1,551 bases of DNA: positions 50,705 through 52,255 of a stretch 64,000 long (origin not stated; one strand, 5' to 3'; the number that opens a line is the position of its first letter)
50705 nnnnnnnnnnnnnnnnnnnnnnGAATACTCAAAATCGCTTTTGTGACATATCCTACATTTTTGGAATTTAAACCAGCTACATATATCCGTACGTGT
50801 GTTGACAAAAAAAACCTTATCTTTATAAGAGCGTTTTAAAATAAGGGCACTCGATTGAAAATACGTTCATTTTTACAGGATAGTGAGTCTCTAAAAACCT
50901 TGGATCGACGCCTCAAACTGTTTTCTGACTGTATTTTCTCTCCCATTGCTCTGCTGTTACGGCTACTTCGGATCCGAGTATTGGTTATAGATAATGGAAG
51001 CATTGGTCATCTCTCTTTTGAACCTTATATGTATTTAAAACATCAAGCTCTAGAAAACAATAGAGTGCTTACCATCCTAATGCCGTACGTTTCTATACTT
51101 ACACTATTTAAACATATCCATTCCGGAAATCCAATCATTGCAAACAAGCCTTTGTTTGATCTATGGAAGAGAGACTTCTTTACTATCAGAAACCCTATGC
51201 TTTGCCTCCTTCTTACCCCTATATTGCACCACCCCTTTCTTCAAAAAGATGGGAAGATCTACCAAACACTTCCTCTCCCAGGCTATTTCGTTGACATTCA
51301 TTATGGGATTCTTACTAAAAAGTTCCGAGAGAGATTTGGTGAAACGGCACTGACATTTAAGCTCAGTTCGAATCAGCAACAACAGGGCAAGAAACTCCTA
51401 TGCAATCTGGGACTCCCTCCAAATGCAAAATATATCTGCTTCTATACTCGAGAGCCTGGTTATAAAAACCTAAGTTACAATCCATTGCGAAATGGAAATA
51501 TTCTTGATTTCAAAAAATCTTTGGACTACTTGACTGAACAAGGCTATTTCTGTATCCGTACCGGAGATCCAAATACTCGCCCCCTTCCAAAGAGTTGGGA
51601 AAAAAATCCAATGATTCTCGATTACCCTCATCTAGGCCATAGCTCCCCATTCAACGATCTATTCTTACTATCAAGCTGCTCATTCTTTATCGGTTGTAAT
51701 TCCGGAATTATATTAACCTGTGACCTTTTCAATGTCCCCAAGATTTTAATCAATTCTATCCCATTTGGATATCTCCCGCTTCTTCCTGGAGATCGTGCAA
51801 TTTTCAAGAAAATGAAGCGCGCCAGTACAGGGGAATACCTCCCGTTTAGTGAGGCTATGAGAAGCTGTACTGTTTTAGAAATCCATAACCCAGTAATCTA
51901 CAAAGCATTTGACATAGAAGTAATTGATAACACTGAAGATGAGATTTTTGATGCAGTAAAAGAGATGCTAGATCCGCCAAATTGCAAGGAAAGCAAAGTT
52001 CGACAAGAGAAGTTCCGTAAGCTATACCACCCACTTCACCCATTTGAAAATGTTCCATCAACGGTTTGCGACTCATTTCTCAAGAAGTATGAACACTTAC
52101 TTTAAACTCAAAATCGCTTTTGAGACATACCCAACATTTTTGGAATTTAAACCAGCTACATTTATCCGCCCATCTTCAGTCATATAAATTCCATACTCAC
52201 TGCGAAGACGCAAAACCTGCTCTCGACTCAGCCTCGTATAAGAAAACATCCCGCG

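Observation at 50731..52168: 63-bp direct repeat flanking a single-gene cassette: insertion footprint in the aminotransferase-mreC junction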

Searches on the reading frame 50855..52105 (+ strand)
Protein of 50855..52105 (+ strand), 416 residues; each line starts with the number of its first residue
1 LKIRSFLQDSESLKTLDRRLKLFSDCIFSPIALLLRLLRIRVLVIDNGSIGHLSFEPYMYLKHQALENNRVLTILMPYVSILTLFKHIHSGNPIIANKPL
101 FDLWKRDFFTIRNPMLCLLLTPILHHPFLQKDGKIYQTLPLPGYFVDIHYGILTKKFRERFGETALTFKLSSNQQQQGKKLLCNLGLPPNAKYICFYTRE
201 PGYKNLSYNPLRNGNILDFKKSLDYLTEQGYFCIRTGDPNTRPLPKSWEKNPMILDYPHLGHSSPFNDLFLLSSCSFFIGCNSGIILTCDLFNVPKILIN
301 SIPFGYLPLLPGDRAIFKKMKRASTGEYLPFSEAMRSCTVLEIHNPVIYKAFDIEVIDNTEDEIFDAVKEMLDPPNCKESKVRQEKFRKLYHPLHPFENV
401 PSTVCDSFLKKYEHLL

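Call 7: search_protein_families(library=pfam, proteins=[window:50855-52105:+], max_evalue=0.01)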
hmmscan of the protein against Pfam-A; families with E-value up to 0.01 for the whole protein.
window:50855-52105:+ (416 aa): 0 families

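Call 9: search_protein_families(library=ncbifam, proteins=[window:50855-52105:+], max_evalue=0.01)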
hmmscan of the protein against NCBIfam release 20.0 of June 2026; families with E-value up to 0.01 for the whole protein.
window:50855-52105:+ (416 aa): 1 family
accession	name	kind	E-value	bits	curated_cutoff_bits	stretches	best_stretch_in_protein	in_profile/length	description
TIGR04372.1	glycosyl_04372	domain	9e-46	155.9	45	1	191-390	1-206/207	TIGR04372 family glycosyltransferase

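Call 19: find_homologous_proteins(query=window:50855-52105:+, max_evalue=0.00001)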
Query window:50855-52105:+ (416 aa): 1 proteins with E <= 0.00001 among 3452 candidates.
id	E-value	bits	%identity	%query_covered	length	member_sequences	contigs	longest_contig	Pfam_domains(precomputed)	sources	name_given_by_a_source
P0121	9.0e-286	965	100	100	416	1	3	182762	-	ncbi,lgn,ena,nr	ncbi:MAG: hypothetical protein S4CHLAM81_02970 [Chlamydiales bacterium]|nr:hypothetical protein [Chl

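Call 26: search_protein_representatives(protein=window:50855-52105:+)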
Query: 416 residues. Proteins with E-value up to 0.001 (for the whole library): 4681; up to 1e-10: 2493; up to 1e-30: 58. The best 150 are listed.
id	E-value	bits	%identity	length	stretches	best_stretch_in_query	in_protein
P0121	2.9e-286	965.4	100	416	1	1-416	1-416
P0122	2.5e-65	237.5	39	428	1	27-416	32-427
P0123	8.9e-59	215.9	36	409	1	16-416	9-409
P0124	1.6e-58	215.1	36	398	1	27-416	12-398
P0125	9.4e-53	196.1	32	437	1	17-416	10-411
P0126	2.6e-50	188.0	34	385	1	49-416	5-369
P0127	1.4e-49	185.6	35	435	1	23-414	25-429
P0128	3.5e-49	184.3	33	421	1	11-415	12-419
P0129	8.2e-47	176.5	34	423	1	25-416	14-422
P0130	1.4e-45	172.4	30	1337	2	154-416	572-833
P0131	7.6e-45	170.0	31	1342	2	168-415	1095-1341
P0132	9.2e-45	169.7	31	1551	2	167-415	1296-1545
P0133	1.6e-41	159.0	32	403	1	15-416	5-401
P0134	7.8e-41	156.8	33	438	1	29-413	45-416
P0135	8.5e-41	156.7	33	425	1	32-416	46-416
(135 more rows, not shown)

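Call 51: find_homologous_proteins(query=P0122, max_evalue=1e-20)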
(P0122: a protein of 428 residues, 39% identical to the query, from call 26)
Query P0122 (428 aa): 144 proteins with E <= 1e-20 among 4838 candidates; the best 120 are listed.
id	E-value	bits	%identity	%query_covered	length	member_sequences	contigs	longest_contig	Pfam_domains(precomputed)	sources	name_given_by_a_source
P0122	5.6e-292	986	100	100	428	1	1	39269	-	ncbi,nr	ncbi:MAG: TIGR04372 family glycosyltransferase [Chlamydiia bacterium]|nr:TIGR04372 family glycosyltr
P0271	9.3e-142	491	60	81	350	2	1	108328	-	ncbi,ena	-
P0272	1.2e-140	487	54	95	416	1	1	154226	-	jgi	jgi:putative glycosyltransferase (TIGR04372 family)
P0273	5.4e-136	472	53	96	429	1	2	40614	-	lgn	-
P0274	7.2e-127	442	52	94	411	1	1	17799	-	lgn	-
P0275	2.1e-121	424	49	96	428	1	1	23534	-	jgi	jgi:putative glycosyltransferase (TIGR04372 family)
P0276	2.3e-121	424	49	94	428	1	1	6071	-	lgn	-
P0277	2.3e-119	417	48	96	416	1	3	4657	-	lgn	-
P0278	7.4e-119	416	50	94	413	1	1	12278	-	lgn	-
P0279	5.1e-116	406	50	93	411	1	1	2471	-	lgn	-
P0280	5.7e-116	406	46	96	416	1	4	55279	-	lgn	-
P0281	8.6e-115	402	48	93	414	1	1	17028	-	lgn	-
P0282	4.3e-113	397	47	96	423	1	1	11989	-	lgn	-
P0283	2.2e-97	345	46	93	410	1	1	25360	-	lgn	-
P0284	3.6e-79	285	39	92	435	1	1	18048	-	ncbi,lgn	-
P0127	6.4e-76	274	40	93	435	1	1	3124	-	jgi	jgi:putative glycosyltransferase (TIGR04372 family)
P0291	1.2e-66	243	38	95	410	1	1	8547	-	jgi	jgi:putative glycosyltransferase (TIGR04372 family)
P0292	3.3e-65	239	37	96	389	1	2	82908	-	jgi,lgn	jgi:putative glycosyltransferase (TIGR04372 family)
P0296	1.9e-62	230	38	91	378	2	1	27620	-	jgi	jgi:putative glycosyltransferase (TIGR04372 family)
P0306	8.5e-58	214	36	87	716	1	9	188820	PF03704.24,PF13431.13,PF23914.2,PF13414.13,PF13176.13,PF13428.13,PF13374.13,PF14559.13,PF24575.2,PF13371.13,PF17874.8,PF00515.35,PF12895.14,PF13424.13,PF21033.5,PF13432.13,PF13181.13,PF07719.24,PF13174.13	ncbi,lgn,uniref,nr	ncbi:MAG: TIGR04372 family glycosyltransferase [Microcoleus sp. PH2017_10_PVI_O_A]|uniref:TIGR04372 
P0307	1.8e-57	213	36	96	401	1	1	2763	-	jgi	jgi:putative glycosyltransferase (TIGR04372 family)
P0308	4.1e-57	212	35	93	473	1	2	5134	-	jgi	jgi:putative glycosyltransferase (TIGR04372 family)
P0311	1.1e-55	207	36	87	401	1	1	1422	-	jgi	jgi:putative glycosyltransferase (TIGR04372 family)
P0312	2.0e-55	207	33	94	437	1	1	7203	-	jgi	jgi:putative glycosyltransferase (TIGR04372 family)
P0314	4.7e-55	205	34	93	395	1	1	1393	-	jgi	jgi:putative glycosyltransferase (TIGR04372 family)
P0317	9.6e-55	204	35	92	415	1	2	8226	-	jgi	jgi:putative glycosyltransferase (TIGR04372 family)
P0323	1.4e-52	197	34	100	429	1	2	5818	-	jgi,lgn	jgi:putative glycosyltransferase (TIGR04372 family)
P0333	2.3e-50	190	37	82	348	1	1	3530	-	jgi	jgi:putative glycosyltransferase (TIGR04372 family)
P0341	3.0e-48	183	33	86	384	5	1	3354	-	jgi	jgi:putative glycosyltransferase (TIGR04372 family)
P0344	1.4e-47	181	34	87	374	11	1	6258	-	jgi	jgi:putative glycosyltransferase (TIGR04372 family)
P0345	2.3e-47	180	36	71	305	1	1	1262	-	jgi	jgi:putative glycosyltransferase (TIGR04372 family)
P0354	5.9e-46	175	33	93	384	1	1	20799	-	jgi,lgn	jgi:putative glycosyltransferase (TIGR04372 family)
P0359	6.3e-45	172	32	90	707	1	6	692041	PF13431.13,PF13414.13,PF13176.13,PF13428.13,PF13374.13,PF14559.13,PF13371.13,PF17874.8,PF00515.35,PF13424.13,PF21033.5,PF13432.13,PF13181.13,PF13946.12,PF07719.24,PF13174.13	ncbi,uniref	ncbi:TIGR04372 family glycosyltransferase [Microcoleus sp. ARI1-B5]|uniref:TIGR04372 family glycosyl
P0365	8.0e-42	162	38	63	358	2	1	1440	-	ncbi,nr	ncbi:MAG: TIGR04372 family glycosyltransferase, partial [Gammaproteobacteria bacterium]|nr:TIGR04372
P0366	8.5e-41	158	30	99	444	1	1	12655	-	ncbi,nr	ncbi:MAG: TIGR04372 family glycosyltransferase [Proteobacteria bacterium]|nr:TIGR04372 family glycos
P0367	1.0e-40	158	32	72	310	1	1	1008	-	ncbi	ncbi:MAG: TIGR04372 family glycosyltransferase, partial [Planctomycetales bacterium]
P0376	3.4e-38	150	29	95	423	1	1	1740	-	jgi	jgi:putative glycosyltransferase (TIGR04372 family)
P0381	1.3e-35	141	33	59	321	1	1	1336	-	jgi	jgi:putative glycosyltransferase (TIGR04372 family)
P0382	1.7e-34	138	28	86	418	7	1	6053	-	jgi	jgi:putative glycosyltransferase (TIGR04372 family)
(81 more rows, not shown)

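Call 52: find_encoding_contigs(protein=P0122, flank=6000, max_places=2)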
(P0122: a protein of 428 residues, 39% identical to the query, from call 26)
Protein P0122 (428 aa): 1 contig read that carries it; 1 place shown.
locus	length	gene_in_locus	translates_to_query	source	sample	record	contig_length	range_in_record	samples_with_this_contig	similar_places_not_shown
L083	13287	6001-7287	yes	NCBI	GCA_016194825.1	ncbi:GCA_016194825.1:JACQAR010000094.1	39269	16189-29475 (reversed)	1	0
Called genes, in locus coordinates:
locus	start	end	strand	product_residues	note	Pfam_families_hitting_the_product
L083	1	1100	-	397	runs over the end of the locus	PF08421:Methyltransf_13, PF13489:Methyltransf_23, PF13649:Methyltransf_25, PF13847:Methyltransf_31, PF08241:Methyltransf_11, PF08242:Methyltransf_12, PF08484:Methyltransf_14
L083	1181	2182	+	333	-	PF00288:GHMP_kinases_N, PF08544:GHMP_kinases_C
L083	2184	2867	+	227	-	PF00483:NTP_transferase, PF12804:NTP_transf_3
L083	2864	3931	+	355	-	-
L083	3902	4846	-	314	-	PF01073:3Beta_HSD, PF01370:Epimerase, PF04321:RmlD_sub_bind, PF16363:GDP_Man_Dehyd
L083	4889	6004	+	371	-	-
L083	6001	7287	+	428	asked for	-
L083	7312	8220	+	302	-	PF00535:Glycos_transf_2, PF13641:Glyco_tranf_2_3 (faint)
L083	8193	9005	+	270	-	PF00456:Transketolase_N, PF13292:DXP_synthase_N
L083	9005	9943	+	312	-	PF02779:Transket_pyr, PF02780:Transketolase_C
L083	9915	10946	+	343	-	PF08240:ADH_N, PF16912:Glu_dehyd_C (weak), PF00107:ADH_zinc_N, PF13602:ADH_zinc_N_2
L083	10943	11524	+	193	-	-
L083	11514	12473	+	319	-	PF01636:APH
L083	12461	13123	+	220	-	PF03141:Methyltransf_29 (weak), PF01209:Ubie_methyltran, PF13489:Methyltransf_23, PF07021:MetW, PF13847:Methyltransf_31, PF08241:Methyltransf_11, PF08242:Methyltransf_12, PF13649:Methyltransf_25, +1 more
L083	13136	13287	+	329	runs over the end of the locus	PF01370:Epimerase, PF04321:RmlD_sub_bind, PF16363:GDP_Man_Dehyd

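Call 53: find_encoding_contigs(protein=P0271, flank=6000, max_places=2)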
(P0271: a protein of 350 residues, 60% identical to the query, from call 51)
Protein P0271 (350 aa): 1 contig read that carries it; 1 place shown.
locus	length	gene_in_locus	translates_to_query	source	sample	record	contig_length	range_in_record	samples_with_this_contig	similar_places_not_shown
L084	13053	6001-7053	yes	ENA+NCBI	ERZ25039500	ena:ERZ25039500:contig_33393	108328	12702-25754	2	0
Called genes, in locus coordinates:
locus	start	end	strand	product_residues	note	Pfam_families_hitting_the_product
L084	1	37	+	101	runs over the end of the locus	-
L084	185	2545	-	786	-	-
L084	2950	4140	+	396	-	PF08421:Methyltransf_13, PF13489:Methyltransf_23, PF13847:Methyltransf_31 (weak), PF08241:Methyltransf_11, PF08242:Methyltransf_12, PF13649:Methyltransf_25 (weak), PF08484:Methyltransf_14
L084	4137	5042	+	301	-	PF01370:Epimerase, PF04321:RmlD_sub_bind, PF16363:GDP_Man_Dehyd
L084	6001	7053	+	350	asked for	-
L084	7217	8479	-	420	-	PF04932:Wzy_C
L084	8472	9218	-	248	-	PF04989:RMNT_CmcI, PF13578:Methyltransf_24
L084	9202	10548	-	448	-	PF02558:ApbA (weak), PF03721:UDPG_MGDP_dh_N, PF00984:UDPG_MGDP_dh, PF03720:UDPG_MGDP_dh_C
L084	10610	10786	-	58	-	-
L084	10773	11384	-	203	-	PF06414:Zeta_toxin (faint), PF13671:AAA_33 (faint)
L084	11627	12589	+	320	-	PF01073:3Beta_HSD, PF01370:Epimerase, PF02719:Polysacc_synt_2, PF04321:RmlD_sub_bind, PF16363:GDP_Man_Dehyd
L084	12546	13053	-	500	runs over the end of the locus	PF03853:YjeF_N, PF01256:Carb_kinase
